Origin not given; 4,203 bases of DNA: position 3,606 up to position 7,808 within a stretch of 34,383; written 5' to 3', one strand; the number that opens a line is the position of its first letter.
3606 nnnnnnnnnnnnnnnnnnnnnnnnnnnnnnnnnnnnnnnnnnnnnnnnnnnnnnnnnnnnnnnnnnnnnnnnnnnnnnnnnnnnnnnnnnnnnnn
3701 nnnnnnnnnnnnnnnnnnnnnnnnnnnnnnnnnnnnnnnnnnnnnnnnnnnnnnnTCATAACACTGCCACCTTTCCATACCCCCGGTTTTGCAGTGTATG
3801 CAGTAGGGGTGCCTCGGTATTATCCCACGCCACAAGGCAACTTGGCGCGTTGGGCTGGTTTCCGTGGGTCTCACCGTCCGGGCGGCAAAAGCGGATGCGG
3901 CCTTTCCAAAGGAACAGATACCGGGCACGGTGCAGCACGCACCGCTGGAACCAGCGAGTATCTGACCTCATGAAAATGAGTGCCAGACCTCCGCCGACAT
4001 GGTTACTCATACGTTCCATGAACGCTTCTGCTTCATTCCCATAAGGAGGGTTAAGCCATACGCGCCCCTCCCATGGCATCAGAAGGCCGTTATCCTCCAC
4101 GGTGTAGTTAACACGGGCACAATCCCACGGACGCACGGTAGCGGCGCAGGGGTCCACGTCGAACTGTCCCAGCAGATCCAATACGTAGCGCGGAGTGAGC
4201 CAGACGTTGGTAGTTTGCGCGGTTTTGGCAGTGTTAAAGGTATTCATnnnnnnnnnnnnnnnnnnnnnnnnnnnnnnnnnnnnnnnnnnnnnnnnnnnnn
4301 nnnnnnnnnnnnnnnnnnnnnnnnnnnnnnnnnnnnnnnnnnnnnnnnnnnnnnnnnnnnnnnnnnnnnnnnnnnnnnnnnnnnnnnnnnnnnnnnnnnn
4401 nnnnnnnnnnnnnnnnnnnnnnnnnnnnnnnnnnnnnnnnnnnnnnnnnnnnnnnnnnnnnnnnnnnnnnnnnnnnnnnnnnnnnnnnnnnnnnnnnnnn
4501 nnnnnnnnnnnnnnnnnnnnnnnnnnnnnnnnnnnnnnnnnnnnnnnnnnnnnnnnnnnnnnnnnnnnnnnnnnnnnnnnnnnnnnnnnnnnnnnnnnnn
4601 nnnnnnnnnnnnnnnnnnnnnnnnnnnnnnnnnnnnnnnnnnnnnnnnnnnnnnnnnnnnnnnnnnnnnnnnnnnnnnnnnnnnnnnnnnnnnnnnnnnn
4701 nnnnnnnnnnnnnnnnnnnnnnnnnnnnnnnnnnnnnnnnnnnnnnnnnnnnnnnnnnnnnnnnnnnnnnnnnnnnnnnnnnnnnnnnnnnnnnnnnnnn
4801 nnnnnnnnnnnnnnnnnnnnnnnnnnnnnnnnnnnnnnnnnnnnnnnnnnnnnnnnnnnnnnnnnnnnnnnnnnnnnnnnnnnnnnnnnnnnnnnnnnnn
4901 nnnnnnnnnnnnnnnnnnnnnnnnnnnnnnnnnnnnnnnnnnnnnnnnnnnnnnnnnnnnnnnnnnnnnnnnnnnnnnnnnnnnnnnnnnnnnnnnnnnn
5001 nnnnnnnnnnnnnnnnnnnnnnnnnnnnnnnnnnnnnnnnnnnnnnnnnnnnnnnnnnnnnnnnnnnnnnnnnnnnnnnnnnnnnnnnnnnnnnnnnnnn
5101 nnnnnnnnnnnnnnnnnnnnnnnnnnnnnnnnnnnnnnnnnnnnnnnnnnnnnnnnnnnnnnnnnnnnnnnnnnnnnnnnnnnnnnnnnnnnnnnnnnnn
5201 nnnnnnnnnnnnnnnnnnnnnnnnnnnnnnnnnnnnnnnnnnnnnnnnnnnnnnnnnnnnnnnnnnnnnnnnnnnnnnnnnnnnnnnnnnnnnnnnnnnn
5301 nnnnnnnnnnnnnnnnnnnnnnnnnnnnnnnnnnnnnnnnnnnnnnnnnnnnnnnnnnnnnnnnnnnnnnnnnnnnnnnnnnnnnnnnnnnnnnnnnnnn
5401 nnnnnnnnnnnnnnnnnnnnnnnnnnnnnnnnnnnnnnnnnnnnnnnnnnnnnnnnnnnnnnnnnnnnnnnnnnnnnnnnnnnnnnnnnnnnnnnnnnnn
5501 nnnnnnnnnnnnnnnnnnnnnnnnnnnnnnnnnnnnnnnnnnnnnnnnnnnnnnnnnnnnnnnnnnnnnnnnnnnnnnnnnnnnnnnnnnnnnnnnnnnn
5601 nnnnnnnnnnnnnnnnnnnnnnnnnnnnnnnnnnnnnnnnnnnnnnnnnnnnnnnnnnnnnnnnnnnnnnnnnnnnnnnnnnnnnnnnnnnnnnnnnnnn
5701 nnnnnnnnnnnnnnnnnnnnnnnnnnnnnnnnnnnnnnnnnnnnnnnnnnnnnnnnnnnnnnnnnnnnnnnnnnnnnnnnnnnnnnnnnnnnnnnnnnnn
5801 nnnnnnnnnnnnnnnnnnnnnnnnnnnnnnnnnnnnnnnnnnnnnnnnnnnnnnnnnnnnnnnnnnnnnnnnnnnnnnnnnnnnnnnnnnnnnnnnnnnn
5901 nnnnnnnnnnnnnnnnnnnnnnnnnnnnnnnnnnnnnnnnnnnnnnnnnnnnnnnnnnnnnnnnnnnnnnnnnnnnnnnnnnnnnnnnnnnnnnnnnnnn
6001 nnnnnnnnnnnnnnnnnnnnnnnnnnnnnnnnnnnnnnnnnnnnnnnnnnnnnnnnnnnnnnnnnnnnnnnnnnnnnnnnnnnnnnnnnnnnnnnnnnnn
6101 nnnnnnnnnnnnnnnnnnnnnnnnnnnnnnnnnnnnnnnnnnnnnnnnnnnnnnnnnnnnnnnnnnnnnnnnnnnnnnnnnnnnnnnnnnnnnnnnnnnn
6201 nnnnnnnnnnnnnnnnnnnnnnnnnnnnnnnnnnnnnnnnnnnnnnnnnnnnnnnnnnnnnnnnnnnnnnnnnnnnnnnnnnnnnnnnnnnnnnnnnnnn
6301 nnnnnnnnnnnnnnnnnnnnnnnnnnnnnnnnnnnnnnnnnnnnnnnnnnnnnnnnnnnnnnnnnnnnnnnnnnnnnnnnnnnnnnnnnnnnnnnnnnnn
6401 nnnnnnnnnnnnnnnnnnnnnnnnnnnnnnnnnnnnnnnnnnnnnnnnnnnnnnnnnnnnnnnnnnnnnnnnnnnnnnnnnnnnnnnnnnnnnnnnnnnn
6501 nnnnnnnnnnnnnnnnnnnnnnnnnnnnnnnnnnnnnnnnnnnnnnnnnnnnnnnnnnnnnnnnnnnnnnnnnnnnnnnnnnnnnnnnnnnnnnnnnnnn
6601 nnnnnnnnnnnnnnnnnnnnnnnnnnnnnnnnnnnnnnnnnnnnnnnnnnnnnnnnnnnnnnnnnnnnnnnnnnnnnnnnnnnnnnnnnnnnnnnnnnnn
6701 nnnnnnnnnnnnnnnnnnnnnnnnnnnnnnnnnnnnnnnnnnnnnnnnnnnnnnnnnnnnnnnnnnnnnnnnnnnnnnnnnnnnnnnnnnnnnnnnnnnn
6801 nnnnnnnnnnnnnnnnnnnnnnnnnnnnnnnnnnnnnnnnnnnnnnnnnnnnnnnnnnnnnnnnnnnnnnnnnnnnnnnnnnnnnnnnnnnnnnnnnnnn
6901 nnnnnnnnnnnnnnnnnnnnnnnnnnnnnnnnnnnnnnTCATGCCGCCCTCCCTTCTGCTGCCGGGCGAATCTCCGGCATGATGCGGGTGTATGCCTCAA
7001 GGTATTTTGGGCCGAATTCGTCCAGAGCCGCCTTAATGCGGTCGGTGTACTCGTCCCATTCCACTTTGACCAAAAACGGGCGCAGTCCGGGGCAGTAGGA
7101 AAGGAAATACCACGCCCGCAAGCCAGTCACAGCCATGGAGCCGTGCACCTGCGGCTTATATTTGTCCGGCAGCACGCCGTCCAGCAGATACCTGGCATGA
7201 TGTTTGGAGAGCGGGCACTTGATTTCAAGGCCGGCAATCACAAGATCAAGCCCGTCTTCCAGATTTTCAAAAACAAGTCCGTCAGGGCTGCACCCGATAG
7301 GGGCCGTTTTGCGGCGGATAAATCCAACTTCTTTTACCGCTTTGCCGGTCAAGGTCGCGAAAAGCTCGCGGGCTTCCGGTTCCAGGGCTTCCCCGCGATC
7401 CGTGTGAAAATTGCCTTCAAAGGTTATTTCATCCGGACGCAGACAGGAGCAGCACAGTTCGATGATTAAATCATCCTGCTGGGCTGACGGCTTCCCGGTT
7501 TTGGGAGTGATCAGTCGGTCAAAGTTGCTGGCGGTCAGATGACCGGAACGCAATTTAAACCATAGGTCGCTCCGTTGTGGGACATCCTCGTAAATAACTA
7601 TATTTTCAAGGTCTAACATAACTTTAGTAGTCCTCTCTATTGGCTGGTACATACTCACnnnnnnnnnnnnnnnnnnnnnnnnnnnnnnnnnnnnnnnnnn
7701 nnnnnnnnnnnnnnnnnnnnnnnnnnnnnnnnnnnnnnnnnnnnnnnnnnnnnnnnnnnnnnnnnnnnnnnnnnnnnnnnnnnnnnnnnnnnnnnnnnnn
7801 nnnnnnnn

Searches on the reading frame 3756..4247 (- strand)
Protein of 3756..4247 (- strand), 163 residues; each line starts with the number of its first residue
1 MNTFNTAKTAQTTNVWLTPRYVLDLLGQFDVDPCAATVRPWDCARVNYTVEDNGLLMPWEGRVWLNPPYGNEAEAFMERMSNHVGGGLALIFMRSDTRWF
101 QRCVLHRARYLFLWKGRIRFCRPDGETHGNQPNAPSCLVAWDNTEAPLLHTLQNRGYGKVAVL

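Call 7: search_protein_families(library=pfam, proteins=[window:3756-4247:-], max_evalue=0.1)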
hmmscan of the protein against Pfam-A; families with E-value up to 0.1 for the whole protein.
window:3756-4247:- (163 aa): 1 family
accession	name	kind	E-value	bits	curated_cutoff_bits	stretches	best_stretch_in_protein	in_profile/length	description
PF05869.16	Dam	-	1.1e-13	51.6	28.1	1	11-148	7-151/169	DNA N-6-adenine-methyltransferase (Dam)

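Call 8: search_protein_families(library=phrogs, proteins=[window:3756-4247:-], max_evalue=0.01)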
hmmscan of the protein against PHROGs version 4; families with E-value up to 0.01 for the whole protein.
window:3756-4247:- (163 aa): 3 families
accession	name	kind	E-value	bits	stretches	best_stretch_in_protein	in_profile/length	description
phrog_111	-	other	2e-33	117.5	1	7-149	58-209/345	DNA methyltransferase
phrog_22740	-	unknown function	4.4e-07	31.3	1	12-79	10-81/99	-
phrog_6083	-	DNA, RNA and nucleotide metabolism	0.002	19.3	1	90-146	10-70/94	DNA methylase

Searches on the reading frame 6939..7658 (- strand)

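Call 72: search_protein_families(library=phrogs, proteins=[window:6939-7658:-], max_evalue=0.001)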
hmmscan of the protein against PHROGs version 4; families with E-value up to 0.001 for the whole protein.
window:6939-7658:- (239 aa): 2 families
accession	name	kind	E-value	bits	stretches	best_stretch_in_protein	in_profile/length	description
phrog_149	-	DNA, RNA and nucleotide metabolism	3.5e-28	99.5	1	17-220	588-794/1242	exonuclease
phrog_434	-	DNA, RNA and nucleotide metabolism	3.1e-19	70.4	1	79-220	99-237/372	RecE-like recombination exonuclease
